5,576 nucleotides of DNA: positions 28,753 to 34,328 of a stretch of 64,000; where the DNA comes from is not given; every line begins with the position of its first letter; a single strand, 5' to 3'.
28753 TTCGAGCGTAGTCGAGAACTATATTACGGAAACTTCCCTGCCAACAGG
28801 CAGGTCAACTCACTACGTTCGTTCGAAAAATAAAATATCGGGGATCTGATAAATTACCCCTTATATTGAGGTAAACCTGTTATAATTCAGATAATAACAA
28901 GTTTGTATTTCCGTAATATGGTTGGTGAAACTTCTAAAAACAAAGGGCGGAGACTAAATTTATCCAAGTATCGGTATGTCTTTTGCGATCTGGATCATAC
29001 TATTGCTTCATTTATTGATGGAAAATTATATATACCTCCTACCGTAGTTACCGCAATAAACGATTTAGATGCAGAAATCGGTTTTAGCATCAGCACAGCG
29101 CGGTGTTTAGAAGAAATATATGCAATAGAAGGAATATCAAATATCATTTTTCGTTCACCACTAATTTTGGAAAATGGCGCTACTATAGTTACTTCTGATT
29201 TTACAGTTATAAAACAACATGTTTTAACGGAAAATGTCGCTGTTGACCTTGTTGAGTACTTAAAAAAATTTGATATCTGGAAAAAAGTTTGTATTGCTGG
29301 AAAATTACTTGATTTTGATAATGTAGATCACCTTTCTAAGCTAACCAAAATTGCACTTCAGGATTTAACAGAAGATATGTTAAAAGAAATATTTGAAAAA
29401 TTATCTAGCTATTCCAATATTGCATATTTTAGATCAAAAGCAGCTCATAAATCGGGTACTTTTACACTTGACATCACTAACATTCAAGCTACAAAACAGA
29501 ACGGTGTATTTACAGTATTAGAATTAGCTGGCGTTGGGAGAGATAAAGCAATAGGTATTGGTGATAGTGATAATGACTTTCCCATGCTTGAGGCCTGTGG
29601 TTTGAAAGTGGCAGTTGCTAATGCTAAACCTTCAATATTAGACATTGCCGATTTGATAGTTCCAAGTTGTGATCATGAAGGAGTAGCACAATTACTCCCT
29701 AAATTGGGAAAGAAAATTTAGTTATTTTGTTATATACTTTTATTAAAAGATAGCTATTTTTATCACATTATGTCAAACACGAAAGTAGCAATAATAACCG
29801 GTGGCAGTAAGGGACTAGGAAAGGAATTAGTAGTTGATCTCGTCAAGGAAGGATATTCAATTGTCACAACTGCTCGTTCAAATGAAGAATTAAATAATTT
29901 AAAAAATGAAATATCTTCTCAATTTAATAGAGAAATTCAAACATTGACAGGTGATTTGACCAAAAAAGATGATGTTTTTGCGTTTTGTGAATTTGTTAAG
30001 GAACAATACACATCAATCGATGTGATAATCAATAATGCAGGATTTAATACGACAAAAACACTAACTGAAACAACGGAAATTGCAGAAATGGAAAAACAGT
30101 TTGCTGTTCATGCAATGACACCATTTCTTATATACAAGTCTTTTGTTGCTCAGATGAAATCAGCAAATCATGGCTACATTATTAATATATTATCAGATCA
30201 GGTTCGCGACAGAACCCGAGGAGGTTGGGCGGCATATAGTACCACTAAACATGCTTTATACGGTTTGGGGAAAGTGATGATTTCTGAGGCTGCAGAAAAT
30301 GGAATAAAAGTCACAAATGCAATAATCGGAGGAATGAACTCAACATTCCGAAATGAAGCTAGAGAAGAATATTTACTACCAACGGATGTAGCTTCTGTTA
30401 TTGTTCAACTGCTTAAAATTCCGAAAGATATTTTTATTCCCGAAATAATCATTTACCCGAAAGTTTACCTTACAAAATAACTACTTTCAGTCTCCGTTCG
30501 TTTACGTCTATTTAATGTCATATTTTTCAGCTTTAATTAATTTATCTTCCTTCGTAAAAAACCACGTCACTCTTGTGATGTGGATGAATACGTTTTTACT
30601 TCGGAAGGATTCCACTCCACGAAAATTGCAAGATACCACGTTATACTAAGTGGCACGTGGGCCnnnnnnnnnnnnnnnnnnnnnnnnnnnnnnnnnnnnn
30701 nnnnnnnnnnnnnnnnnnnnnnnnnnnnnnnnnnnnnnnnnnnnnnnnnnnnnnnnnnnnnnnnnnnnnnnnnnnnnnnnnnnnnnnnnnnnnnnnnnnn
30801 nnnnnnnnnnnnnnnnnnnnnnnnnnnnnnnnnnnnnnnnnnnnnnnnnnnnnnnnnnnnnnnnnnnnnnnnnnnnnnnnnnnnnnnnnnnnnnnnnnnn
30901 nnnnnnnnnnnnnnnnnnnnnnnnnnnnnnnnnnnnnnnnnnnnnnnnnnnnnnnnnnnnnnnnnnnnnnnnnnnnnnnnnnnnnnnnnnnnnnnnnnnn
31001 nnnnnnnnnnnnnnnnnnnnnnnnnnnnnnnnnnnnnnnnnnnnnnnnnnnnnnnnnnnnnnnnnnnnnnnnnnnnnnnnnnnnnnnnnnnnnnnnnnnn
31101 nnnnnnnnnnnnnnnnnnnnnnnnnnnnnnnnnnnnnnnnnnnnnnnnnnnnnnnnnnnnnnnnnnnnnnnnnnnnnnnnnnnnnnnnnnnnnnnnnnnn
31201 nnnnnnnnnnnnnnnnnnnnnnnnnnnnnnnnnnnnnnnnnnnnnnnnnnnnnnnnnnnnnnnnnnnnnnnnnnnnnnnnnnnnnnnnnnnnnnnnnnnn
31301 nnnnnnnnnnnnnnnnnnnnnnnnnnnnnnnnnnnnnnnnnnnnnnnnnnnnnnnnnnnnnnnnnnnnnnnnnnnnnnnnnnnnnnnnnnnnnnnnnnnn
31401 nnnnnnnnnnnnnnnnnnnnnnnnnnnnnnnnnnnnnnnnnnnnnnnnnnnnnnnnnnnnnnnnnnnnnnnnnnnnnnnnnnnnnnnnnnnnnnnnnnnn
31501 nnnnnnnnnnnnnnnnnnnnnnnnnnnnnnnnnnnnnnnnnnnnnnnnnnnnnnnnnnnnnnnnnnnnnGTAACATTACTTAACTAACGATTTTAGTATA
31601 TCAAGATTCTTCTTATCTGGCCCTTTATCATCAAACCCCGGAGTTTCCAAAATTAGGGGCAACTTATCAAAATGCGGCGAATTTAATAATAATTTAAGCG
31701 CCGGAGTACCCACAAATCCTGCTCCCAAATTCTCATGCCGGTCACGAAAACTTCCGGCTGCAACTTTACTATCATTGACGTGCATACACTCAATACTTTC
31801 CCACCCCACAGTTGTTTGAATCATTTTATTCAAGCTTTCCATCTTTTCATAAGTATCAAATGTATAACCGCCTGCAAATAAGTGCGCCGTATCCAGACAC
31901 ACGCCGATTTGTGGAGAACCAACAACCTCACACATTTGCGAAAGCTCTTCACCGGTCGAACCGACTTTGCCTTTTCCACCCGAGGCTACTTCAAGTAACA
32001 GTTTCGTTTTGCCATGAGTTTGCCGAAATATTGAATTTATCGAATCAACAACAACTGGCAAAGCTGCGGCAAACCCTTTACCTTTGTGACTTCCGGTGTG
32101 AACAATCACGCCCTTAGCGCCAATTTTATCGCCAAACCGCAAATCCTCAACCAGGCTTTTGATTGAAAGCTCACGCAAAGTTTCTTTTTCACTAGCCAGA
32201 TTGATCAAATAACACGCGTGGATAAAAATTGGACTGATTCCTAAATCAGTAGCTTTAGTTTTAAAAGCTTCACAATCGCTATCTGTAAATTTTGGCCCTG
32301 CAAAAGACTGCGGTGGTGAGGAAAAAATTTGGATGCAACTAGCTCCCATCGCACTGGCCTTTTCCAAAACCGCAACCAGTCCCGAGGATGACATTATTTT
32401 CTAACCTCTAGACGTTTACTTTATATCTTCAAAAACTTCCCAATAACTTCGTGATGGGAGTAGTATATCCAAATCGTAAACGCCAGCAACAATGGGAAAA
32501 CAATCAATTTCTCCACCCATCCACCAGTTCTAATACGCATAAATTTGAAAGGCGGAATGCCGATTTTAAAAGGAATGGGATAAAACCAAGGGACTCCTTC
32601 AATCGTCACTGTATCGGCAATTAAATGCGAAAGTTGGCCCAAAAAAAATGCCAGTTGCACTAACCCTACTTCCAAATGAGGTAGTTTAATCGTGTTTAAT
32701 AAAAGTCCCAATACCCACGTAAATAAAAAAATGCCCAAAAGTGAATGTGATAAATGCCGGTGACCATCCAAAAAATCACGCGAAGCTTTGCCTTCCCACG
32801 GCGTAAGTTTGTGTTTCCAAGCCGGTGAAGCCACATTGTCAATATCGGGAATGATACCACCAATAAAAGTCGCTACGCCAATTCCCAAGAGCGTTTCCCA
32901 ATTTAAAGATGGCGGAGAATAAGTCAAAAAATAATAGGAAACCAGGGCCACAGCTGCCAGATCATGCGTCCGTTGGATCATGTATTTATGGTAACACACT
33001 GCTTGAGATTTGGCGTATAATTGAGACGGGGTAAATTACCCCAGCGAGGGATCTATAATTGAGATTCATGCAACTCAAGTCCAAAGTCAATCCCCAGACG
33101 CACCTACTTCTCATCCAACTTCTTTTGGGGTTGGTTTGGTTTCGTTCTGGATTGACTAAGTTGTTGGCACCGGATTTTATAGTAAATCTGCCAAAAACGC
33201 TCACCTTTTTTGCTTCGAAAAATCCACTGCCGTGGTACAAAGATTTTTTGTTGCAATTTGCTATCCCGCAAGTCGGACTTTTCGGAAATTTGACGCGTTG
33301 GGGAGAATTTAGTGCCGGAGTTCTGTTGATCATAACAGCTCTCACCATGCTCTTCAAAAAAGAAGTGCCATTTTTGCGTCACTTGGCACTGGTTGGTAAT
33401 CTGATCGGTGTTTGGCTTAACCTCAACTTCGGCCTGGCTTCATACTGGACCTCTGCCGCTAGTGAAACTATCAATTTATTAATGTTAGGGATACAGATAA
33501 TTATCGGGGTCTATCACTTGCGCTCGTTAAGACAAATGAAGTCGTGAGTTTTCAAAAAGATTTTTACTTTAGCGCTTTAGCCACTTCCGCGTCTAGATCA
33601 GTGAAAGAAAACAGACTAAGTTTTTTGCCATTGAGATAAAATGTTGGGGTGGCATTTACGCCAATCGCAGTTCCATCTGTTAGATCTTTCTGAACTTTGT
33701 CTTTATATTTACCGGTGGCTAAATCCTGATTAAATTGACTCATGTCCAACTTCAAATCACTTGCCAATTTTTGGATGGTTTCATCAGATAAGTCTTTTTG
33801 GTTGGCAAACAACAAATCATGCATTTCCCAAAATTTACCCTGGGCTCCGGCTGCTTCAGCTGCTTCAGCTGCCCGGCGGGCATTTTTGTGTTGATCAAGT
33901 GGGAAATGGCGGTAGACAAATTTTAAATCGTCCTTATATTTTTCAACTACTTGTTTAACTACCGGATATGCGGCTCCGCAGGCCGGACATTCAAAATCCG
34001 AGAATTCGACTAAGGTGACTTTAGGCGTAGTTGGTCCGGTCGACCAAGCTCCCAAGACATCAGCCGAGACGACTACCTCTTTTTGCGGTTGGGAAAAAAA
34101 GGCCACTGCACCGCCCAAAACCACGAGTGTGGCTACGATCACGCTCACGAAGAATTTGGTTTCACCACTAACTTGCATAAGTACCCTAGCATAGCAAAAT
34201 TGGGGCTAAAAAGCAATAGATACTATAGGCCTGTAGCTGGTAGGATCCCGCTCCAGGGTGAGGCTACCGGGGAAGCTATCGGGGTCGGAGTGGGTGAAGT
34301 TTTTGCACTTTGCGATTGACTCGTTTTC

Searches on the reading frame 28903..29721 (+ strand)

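Call 54: search_protein_families(library=pfam, proteins=[window:28903-29721:+], max_evalue=0.0001)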
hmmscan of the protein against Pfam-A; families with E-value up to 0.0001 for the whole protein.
window:28903-29721:+ (272 aa): 2 families
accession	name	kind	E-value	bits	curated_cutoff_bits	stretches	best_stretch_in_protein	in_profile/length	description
PF08282.18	Hydrolase_3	-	1.1e-31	110.9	20.9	2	142-265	137-255/255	haloacid dehalogenase-like hydrolase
PF05116.19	S6PP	-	6.5e-05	23.1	20.3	0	29-246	8-214/247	Sucrose-6F-phosphate phosphohydrolase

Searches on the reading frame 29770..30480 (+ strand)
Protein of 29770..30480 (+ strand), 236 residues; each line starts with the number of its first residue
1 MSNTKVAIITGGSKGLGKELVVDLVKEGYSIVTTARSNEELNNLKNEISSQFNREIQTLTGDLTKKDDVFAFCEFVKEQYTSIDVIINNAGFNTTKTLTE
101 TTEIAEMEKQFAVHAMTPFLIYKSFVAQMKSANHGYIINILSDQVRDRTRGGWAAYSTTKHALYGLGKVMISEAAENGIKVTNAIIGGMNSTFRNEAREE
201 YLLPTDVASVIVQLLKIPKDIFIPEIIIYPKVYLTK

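Call 54: search_protein_families(library=pfam, proteins=[window:29770-30480:+], max_evalue=0.0001)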
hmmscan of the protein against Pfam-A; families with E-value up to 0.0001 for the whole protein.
window:29770-30480:+ (236 aa): 4 families
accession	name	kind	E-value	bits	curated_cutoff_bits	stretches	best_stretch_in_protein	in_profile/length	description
PF00106.31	adh_short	-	3.4e-41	141.3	26.6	1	5-200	1-193/195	short chain dehydrogenase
PF13561.12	adh_short_C2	-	1.4e-22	80.9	27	1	14-192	6-178/236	Enoyl-(Acyl carrier protein) reductase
PF08659.16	KR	-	1.2e-09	38.8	22.6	1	8-103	4-102/180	KR domain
PF01370.27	Epimerase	-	3.5e-05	23.8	20.9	0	8-103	2-84/240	NAD dependent epimerase/dehydratase family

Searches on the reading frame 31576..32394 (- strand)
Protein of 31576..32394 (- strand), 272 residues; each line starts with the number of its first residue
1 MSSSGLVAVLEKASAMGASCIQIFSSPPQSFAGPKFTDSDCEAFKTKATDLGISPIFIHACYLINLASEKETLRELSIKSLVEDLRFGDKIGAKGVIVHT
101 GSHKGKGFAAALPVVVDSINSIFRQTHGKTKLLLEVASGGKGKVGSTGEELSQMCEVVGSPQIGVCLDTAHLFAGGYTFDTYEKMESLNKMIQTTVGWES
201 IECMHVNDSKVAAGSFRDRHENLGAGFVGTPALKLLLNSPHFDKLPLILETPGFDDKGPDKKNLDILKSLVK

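Call 55: search_protein_families(library=pfam, proteins=[window:31576-32394:-], max_evalue=0.0001)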
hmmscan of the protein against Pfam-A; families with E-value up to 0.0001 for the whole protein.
window:31576-32394:- (272 aa): 1 family
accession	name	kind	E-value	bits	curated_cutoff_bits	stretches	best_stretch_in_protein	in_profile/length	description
PF01261.30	AP_endonuc_2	-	4.3e-43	148.3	31.1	1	10-268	1-247/249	Xylose isomerase-like TIM barrel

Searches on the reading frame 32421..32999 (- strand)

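Call 55: search_protein_families(library=pfam, proteins=[window:32421-32999:-], max_evalue=0.0001)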
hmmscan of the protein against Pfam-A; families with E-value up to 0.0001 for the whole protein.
window:32421-32999:- (192 aa): 1 family
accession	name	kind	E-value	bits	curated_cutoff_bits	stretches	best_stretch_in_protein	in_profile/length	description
PF04307.19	YdjM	-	7.4e-22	78.1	29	1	7-177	1-171/176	YdjM inner membrane protein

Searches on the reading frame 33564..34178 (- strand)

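Call 55: search_protein_families(library=pfam, proteins=[window:33564-34178:-], max_evalue=0.0001)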
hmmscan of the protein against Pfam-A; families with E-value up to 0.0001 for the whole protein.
window:33564-34178:- (204 aa): 3 families
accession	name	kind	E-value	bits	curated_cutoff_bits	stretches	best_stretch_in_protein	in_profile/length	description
PF13462.12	Thioredoxin_4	-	7.6e-28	98.2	23.2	1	48-189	9-153/165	Thioredoxin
PF01323.26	DSBA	-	4.6e-21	75.9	25.6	1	55-188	1-176/191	DSBA-like thioredoxin domain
PF13743.12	Thioredoxin_5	-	6.1e-08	33.1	27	1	116-181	96-162/186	Thioredoxin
